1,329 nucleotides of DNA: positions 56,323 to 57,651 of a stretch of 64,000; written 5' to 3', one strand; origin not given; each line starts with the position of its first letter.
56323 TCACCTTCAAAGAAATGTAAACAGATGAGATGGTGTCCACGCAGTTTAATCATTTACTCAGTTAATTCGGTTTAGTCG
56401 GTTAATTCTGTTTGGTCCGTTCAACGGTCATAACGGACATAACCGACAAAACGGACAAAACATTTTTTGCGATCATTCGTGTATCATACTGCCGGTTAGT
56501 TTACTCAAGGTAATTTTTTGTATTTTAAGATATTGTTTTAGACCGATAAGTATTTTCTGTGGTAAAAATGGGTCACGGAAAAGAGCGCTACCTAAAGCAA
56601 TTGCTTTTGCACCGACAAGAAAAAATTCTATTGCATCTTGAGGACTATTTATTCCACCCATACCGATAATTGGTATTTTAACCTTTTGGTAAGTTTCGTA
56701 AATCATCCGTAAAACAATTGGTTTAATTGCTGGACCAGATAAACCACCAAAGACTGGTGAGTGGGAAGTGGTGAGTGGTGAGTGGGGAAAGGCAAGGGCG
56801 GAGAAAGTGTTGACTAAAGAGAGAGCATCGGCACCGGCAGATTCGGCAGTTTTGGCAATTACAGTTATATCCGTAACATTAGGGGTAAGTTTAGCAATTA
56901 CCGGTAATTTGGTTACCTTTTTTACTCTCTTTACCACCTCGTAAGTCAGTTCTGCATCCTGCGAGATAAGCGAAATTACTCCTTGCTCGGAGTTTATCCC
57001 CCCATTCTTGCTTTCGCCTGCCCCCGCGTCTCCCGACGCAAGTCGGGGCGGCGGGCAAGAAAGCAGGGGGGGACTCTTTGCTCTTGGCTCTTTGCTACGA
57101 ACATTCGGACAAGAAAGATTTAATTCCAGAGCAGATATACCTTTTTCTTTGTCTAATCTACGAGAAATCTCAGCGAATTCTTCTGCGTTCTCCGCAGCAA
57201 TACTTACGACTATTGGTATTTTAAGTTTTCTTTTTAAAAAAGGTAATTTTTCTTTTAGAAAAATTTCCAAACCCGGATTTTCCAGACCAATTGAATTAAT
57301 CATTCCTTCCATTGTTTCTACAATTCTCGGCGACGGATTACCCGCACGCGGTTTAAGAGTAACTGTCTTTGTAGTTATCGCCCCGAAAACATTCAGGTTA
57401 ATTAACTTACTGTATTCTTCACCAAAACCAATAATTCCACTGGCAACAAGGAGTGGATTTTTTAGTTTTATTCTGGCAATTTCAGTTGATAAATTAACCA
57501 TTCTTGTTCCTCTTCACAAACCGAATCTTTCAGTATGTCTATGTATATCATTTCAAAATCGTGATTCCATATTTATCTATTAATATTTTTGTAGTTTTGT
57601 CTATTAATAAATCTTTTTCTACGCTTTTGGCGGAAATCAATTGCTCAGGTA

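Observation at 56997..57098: Nested GC-rich palindrome adds about 35 aa to pyrD in frame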

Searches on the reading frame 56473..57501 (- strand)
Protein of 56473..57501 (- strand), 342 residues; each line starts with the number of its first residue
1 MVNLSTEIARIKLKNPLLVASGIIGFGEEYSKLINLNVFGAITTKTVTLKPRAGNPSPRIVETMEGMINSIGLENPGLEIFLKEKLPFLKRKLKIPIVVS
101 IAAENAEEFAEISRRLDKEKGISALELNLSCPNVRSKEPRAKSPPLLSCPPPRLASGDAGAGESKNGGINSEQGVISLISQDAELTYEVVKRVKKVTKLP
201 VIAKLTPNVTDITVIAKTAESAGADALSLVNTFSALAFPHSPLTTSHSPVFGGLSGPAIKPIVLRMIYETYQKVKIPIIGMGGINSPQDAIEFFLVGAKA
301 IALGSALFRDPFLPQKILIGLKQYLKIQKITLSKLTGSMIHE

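Call 7: search_solved_structures(query=window:56473-57501:-, show_alignments=2)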
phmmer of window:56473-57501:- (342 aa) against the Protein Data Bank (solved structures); distinct sequences matched with E-value up to 0.001: 75 (the best 60 are shown).
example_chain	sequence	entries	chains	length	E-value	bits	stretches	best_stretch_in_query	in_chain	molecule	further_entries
1ep1_A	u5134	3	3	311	5.2e-75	255.8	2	181-326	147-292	DIHYDROOROTATE DEHYDROGENASE B (PYRD SUBUNIT)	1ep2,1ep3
5ue9_A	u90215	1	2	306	1.7e-74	254.2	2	181-323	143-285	Dihydroorotate dehydrogenase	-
5ksw_A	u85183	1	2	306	1.1e-73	251.5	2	181-323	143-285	Dihydroorotate dehydrogenase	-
1jqv_A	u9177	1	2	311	1.2e-27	100.3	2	4-138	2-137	Dihydroorotate dehydrogenase A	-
1dor_A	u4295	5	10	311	1.2e-27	100.2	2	4-138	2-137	DIHYDROOROTATE DEHYDROGENASE A | DIHYDROOROTATE DEHYDROGENASE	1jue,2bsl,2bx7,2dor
1jub_A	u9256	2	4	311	2e-27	99.5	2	4-137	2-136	dihydroorotate dehydrogenase A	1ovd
1jqx_A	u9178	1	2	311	8.5e-27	97.4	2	4-138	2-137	dihydroorotate dehydrogenase A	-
1jrc_A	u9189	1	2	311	1.6e-26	96.6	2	4-138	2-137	dihydroorotate dehydrogenase A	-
1jrb_A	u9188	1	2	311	1.6e-26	96.6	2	4-138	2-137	dihydroorotate dehydrogenase A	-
3oix_A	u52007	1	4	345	6.4e-26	94.6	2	1-138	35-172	Putative dihydroorotate dehydrogenase; dihydroorotate oxidase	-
1gt8_A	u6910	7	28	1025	5.4e-25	91.5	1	172-330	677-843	DIHYDROPYRIMIDINE DEHYDROGENASE | Dihydropyrimidine dehydrogenase [NADP(+)]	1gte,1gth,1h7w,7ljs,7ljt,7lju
1h7x_A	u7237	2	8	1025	9.3e-24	87.5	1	172-330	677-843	DIHYDROPYRIMIDINE DEHYDROGENASE | Dihydropyrimidine dehydrogenase [NADP(+)]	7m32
7m31_A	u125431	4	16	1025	1.3e-23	87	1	172-330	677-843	Dihydropyrimidine dehydrogenase [NADP(+)]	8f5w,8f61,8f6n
3c3n_A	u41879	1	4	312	6.5e-23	84.7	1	14-138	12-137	Dihydroorotate dehydrogenase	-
2djl_A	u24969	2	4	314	1.1e-22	84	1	13-138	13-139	dihydroorotate dehydrogenase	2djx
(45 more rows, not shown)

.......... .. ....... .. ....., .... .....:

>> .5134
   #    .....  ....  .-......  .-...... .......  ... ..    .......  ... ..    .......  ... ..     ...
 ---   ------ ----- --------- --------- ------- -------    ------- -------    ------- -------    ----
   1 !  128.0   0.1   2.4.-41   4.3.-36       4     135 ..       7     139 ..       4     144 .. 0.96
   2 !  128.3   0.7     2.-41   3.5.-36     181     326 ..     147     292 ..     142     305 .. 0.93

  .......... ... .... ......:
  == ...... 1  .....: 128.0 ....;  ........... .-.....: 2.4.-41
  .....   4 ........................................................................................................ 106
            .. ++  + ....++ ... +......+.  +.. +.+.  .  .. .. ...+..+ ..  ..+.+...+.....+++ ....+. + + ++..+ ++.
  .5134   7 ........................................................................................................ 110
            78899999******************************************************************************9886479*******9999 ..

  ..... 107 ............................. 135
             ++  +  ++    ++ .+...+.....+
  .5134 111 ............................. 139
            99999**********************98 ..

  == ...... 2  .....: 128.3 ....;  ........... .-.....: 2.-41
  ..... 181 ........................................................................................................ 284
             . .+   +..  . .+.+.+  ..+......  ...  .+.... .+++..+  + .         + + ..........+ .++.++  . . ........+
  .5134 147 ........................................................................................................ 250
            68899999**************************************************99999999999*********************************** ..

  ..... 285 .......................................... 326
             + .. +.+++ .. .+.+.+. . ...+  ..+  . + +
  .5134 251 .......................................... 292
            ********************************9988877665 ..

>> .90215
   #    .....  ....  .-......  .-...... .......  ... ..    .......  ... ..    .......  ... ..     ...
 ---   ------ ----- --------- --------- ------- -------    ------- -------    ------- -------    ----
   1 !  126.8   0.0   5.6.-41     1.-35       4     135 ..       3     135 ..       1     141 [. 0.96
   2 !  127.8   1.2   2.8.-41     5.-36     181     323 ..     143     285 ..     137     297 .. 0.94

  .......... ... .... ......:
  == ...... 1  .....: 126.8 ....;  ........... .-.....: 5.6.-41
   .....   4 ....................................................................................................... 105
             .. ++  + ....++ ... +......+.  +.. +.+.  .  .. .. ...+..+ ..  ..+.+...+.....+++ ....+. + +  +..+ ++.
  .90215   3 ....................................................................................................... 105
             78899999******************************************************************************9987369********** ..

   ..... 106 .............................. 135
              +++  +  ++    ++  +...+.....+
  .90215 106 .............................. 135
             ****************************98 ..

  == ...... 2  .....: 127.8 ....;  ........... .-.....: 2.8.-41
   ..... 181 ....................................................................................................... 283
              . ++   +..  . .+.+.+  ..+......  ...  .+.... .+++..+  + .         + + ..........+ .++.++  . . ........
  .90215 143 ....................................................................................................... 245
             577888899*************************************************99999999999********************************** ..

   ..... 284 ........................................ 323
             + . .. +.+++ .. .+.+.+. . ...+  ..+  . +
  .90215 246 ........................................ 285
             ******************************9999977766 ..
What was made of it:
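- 56473..57501 (-): pyrD, catalytic subunit of class 1B dihydroorotate dehydrogenase (342 aa). Host gene of the insertion. PDB 1EP1 PyrDB E = 5e-75, with query C131 aligned to chain residue 135 in the SCPNV motif (call 7).
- Checked: Size of the insert: query residues 136-180 replace 7 residues of 1EP1 (call 7).
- The insert sits next to the catalytic loop (call 7).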

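Call 8: search_protein_families(library=pfam, proteins=[window:56473-57501:-])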
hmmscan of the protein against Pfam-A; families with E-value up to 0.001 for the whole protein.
window:56473-57501:- (342 aa): 4 families
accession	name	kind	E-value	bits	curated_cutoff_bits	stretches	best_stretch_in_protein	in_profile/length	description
PF01180.27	DHO_dh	-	2.4e-76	257.2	27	2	4-141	2-139/291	Dihydroorotate dehydrogenase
PF01207.24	Dus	-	1.8e-07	31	20.4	0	261-315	170-225/311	Dihydrouridine synthase (Dus)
PF00977.27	His_biosynth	-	0.00022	21.2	23.6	0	262-315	60-113/228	Histidine biosynthesis protein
PF03060.21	NMO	-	0.00076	19.4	28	0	252-307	168-225/331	Nitronate monooxygenase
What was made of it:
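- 56473..57501 (-): PF01180 E = 2.4e-76 (call 8).
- Checked: That ORF is a class 1B DHODH catalytic subunit (PF01180, E = 2.4e-76; L. lactis PyrDB 1EP1, E = 5e-75; calls 7, 8).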

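Call 10: find_homologous_proteins(query=window:56473-57501:-)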
Query window:56473-57501:- (342 aa): 7993 proteins with E <= 0.001 among 8000 candidates; the best 120 are listed.
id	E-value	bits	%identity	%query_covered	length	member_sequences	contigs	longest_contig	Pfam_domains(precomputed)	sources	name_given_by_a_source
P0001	1.4e-213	726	100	100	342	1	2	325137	PF01180.28,PF01207.24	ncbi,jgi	jgi:dihydroorotate dehydrogenase (NAD+) catalytic subunit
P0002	9.1e-158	543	77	99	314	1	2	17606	PF01180.28,PF01207.24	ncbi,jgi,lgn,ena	-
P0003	6.6e-152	523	74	99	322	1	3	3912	PF01180.28,PF01207.24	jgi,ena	-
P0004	1.7e-151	522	78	99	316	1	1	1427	PF01180.28,PF01207.24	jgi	-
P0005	4.7e-149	514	76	99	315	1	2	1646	PF01180.28,PF01207.24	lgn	-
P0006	1.5e-145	502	74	99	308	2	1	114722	PF01180.28,PF01207.24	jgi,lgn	-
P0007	2.2e-145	502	72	99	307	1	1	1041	PF01180.28,PF01207.24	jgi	-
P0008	3.4e-144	498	75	99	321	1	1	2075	PF01180.28,PF01207.24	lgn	-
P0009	6.7e-138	477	69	99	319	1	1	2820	PF01180.28,PF00977.28,PF01207.24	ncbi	-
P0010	4.2e-136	471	68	99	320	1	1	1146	PF01180.28,PF01207.24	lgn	-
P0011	5.2e-132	458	69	99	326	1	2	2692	PF01180.28,PF01207.24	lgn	-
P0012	4.5e-98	346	53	98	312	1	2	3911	PF01070.25,PF01180.28,PF00977.28,PF01207.24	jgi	jgi:dihydroorotate dehydrogenase (NAD+) catalytic subunit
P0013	7.5e-95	336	52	96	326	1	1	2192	PF03060.22,PF01180.28,PF01207.24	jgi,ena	-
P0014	1.6e-94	335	52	93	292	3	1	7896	PF00478.32,PF03060.22,PF01180.28,PF00977.28,PF01207.24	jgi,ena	-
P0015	1.7e-94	335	52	95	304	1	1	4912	PF03060.22,PF01180.28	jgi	jgi:dihydroorotate dehydrogenase (NAD+) catalytic subunit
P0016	8.2e-94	332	50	99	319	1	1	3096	PF01180.28,PF00977.28,PF01207.24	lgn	-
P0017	1.9e-93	331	49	99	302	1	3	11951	PF03060.22,PF01180.28,PF01207.24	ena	-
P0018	2.2e-93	331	51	96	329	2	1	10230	PF01180.28,PF01207.24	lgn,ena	-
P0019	5.6e-93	330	52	98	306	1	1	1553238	PF03060.22,PF01180.28,PF01207.24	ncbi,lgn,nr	ncbi:MAG: dihydroorotate dehydrogenase [Candidatus Omnitrophota bacterium]|nr:MAG: dihydroorotate de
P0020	2.3e-92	328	50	99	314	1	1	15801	PF01180.28,PF01207.24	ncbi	-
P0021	1.2e-91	325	49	99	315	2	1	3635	PF01180.28,PF01207.24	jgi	jgi:dihydroorotate dehydrogenase (NAD+) catalytic subunit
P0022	1.9e-91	325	53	94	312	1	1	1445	PF01180.28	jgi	jgi:dihydroorotate dehydrogenase (NAD+) catalytic subunit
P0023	2.1e-91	325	52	96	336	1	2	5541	PF03060.22,PF01180.28,PF00977.28,PF01207.24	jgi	jgi:dihydroorotate dehydrogenase (NAD+) catalytic subunit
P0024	1.3e-90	322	48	98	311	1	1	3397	PF01180.28,PF01207.24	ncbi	-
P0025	1.4e-90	322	51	99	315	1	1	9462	PF01180.28,PF01207.24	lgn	-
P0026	3.2e-90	321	50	99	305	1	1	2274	PF03060.22,PF01180.28,PF01207.24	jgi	jgi:dihydroorotate dehydrogenase (NAD+) catalytic subunit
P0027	4.3e-90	320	50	99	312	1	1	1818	PF03060.22,PF01180.28,PF01207.24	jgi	jgi:dihydroorotate dehydrogenase (NAD+) catalytic subunit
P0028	4.6e-90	320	51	96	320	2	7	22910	PF01180.28,PF01207.24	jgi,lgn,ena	-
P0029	4.7e-90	320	52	96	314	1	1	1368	PF01180.28,PF01207.24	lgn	-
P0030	5.4e-90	320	49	93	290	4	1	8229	PF03060.22,PF01180.28,PF00977.28,PF01207.24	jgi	-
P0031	5.5e-90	320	49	99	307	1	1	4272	PF03060.22,PF01180.28,PF01207.24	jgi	jgi:dihydroorotate dehydrogenase (NAD+) catalytic subunit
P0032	7.5e-90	319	47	99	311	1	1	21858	PF01180.28,PF01207.24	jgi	jgi:dihydroorotate dehydrogenase (NAD+) catalytic subunit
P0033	1.1e-89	319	49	99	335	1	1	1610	PF01180.28,PF00977.28,PF01207.24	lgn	-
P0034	1.2e-89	319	51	95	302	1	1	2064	PF03060.22,PF01180.28,PF01207.24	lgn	-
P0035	1.2e-89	319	48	99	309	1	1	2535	PF01180.28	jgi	jgi:dihydroorotate dehydrogenase (NAD+) catalytic subunit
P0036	1.7e-89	318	48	94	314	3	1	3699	PF01180.28,PF01207.24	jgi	-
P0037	1.9e-89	318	50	96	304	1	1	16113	PF03060.22,PF01180.28,PF00977.28,PF01207.24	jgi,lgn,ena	-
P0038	2.3e-89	318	49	99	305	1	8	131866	PF01180.28,PF00977.28,PF01207.24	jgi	-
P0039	2.6e-89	318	49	98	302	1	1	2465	PF03060.22,PF01180.28,PF01207.24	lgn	-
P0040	2.6e-89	318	49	99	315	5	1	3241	PF01180.28,PF01207.24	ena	-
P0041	2.7e-89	318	51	95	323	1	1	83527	PF01180.28,PF01207.24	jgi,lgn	-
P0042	3.4e-89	317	50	95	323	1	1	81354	PF01180.28,PF01207.24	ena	-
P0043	3.6e-89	317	50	99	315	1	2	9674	PF01180.28,PF00977.28,PF01207.24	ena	-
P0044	3.6e-89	317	50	99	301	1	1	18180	PF03060.22,PF01180.28,PF01207.24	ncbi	-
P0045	3.6e-89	317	50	99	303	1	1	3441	PF03060.22,PF01180.28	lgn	-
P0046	4.3e-89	317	48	99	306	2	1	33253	PF04481.19,PF03060.22,PF01180.28,PF01207.24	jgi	-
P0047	4.7e-89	317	50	96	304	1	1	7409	PF03060.22,PF01180.28,PF00977.28,PF01207.24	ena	-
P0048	5.6e-89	317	50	99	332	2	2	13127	PF03060.22,PF01180.28,PF01207.24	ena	-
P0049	5.9e-89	317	51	98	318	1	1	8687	PF01180.28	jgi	jgi:dihydroorotate dehydrogenase (NAD+) catalytic subunit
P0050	7.6e-89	316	49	98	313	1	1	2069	PF01180.28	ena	-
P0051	9.6e-89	316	50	99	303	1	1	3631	PF03060.22,PF01180.28,PF01207.24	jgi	-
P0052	9.8e-89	316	49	99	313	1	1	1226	PF03060.22,PF01180.28,PF01207.24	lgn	-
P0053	1.1e-88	316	50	96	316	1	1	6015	PF03060.22,PF01180.28,PF01207.24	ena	-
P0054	1.2e-88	316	49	99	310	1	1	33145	PF03060.22,PF01180.28,PF01207.24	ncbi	-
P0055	1.4e-88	315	51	99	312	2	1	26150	PF03060.22,PF01180.28,PF01207.24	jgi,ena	-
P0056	1.6e-88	315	50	99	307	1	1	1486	PF03060.22,PF01180.28,PF01207.24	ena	-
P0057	1.9e-88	315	51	96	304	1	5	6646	PF03060.22,PF01180.28,PF01207.24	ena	-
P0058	1.9e-88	315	50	99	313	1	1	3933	PF03060.22,PF01180.28,PF01207.24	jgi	jgi:dihydroorotate dehydrogenase (NAD+) catalytic subunit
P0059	2.1e-88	315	51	99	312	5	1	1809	PF01180.28,PF01207.24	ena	-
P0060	2.2e-88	315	49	99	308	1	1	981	PF03060.22,PF01180.28,PF00977.28,PF01207.24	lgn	-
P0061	2.3e-88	315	50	98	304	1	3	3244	PF03060.22,PF01180.28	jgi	jgi:dihydroorotate dehydrogenase (NAD+) catalytic subunit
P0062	2.3e-88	315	49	98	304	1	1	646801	PF01180.28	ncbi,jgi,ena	ncbi:MAG: dihydroorotate dehydrogenase [Candidatus Omnitrophota bacterium]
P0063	2.6e-88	314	49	97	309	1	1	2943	PF03060.22,PF01180.28,PF01207.24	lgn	-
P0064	3.0e-88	314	49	94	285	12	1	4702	PF01180.28,PF00977.28,PF01207.24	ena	-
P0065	3.5e-88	314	49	99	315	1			PF01180.28,PF01207.24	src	-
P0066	3.5e-88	314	49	99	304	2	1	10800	PF01180.28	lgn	-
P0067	4.0e-88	314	49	98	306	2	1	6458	PF01180.28,PF01207.24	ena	-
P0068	4.5e-88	314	50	98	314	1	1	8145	PF04481.19,PF01180.28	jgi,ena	-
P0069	4.7e-88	314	50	98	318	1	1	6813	PF04481.19,PF01180.28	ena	-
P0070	5.0e-88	313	50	96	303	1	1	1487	PF03060.22,PF01180.28,PF01207.24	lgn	-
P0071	6.0e-88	313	49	99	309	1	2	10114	PF01180.28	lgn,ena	-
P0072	7.4e-88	313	47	99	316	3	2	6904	PF03060.22,PF01180.28,PF01207.24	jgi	-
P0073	8.1e-88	313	47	100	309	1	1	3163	PF04481.19,PF03060.22,PF01180.28,PF01207.24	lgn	-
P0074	8.7e-88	313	48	99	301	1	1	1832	PF03060.22,PF01180.28,PF01207.24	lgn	-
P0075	1.0e-87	312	49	94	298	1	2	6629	PF01180.28,PF01207.24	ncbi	-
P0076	1.3e-87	312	48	94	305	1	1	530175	PF01180.28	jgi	jgi:dihydroorotate dehydrogenase (NAD+) catalytic subunit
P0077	1.3e-87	312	49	99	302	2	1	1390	PF03060.22,PF01180.28,PF01207.24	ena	-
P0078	1.4e-87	312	49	99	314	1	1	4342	PF03060.22,PF01180.28,PF01207.24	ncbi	-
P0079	1.7e-87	312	49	99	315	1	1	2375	PF01180.28,PF01207.24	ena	-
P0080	1.9e-87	312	50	99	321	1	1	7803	PF01180.28,PF01207.24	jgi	jgi:dihydroorotate dehydrogenase (NAD+) catalytic subunit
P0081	2.0e-87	311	51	99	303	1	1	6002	PF03060.22,PF01180.28,PF01207.24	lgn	-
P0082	2.1e-87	311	49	99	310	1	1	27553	PF03060.22,PF01180.28,PF01207.24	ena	-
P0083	2.4e-87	311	47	96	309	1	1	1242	PF01180.28,PF01207.24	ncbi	-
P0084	2.7e-87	311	47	96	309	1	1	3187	PF01180.28,PF01207.24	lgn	-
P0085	2.8e-87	311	48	100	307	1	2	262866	PF01180.28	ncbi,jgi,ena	jgi:dihydroorotate dehydrogenase (NAD+) catalytic subunit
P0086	2.9e-87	311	50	99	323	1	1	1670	PF01180.28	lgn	-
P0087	3.0e-87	311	47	99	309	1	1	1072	PF03060.22,PF01180.28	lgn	-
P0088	3.2e-87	311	46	96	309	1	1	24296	PF01180.28,PF01207.24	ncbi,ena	-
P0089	3.6e-87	311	48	96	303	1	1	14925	PF01180.28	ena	-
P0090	4.6e-87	310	50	99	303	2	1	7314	PF03060.22,PF01180.28,PF01207.24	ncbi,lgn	-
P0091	4.7e-87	310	48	99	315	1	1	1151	PF03060.22,PF01180.28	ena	-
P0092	5.0e-87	310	47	98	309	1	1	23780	PF01180.28,PF01207.24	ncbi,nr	ncbi:MAG: dihydroorotate dehydrogenase [Candidatus Omnitrophica bacterium]|nr:dihydroorotate dehydro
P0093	5.6e-87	310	48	99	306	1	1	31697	PF01180.28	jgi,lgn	-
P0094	6.3e-87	310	46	99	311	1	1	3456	PF03060.22,PF01180.28,PF01207.24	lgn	-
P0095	7.1e-87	310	47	96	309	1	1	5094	PF01180.28,PF01207.24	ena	-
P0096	7.2e-87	310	48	98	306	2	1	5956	PF01180.28,PF01207.24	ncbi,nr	ncbi:MAG TPA: dihydroorotate dehydrogenase [Candidatus Margulisiibacteriota bacterium]|nr:dihydrooro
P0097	7.2e-87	310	48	98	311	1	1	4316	PF01180.28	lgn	-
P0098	7.7e-87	310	48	96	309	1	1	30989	PF03060.22,PF01180.28,PF00977.28,PF01207.24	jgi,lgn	-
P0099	7.8e-87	310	50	94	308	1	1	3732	PF03060.22,PF01180.28,PF01207.24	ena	-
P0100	8.0e-87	310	46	99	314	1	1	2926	PF03060.22,PF01180.28,PF01207.24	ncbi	-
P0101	8.8e-87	309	47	96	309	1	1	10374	PF01180.28,PF01207.24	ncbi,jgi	-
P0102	8.9e-87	309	49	99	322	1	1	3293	PF03060.22,PF01180.28,PF00977.28,PF01207.24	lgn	-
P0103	9.0e-87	309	47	96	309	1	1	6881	PF01180.28,PF01207.24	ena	-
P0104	9.1e-87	309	48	99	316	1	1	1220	PF03060.22,PF01180.28,PF01207.24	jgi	-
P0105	9.5e-87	309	47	99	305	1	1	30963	PF01180.28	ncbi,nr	ncbi:MAG: dihydroorotate dehydrogenase B catalytic subunit [Omnitrophica WOR_2 bacterium RBG_13_44_8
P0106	9.7e-87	309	49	99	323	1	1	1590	PF01180.28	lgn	-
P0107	9.8e-87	309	47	99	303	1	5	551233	PF01180.28,PF01207.24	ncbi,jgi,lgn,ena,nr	ncbi:MAG: dihydroorotate dehydrogenase [Candidatus Omnitrophica bacterium]|nr:dihydroorotate dehydro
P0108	1.1e-86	309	47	96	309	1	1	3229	PF01180.28,PF01207.24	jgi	-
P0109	1.3e-86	309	49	99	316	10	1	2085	PF01180.28,PF01207.24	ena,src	-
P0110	1.3e-86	309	47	96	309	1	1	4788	PF01180.28,PF01207.24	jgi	-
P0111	1.3e-86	309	47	96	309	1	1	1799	PF01180.28,PF01207.24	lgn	-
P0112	1.4e-86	309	48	98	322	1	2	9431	PF01180.28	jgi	-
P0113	1.5e-86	309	52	98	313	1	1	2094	PF03060.22,PF01180.28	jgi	-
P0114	1.6e-86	309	49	99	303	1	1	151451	PF03060.22,PF01180.28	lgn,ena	-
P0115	1.6e-86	309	47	96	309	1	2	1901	PF01180.28,PF01207.24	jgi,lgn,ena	-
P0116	1.9e-86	308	47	96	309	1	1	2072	PF01180.28,PF01207.24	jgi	-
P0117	1.9e-86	308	46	96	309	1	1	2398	PF01180.28,PF01207.24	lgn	-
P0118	2.1e-86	308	51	96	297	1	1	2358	PF01180.28,PF01207.24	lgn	-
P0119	2.1e-86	308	47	96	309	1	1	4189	PF01180.28,PF01207.24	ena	-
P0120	2.2e-86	308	48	96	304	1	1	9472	PF01180.28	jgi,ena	-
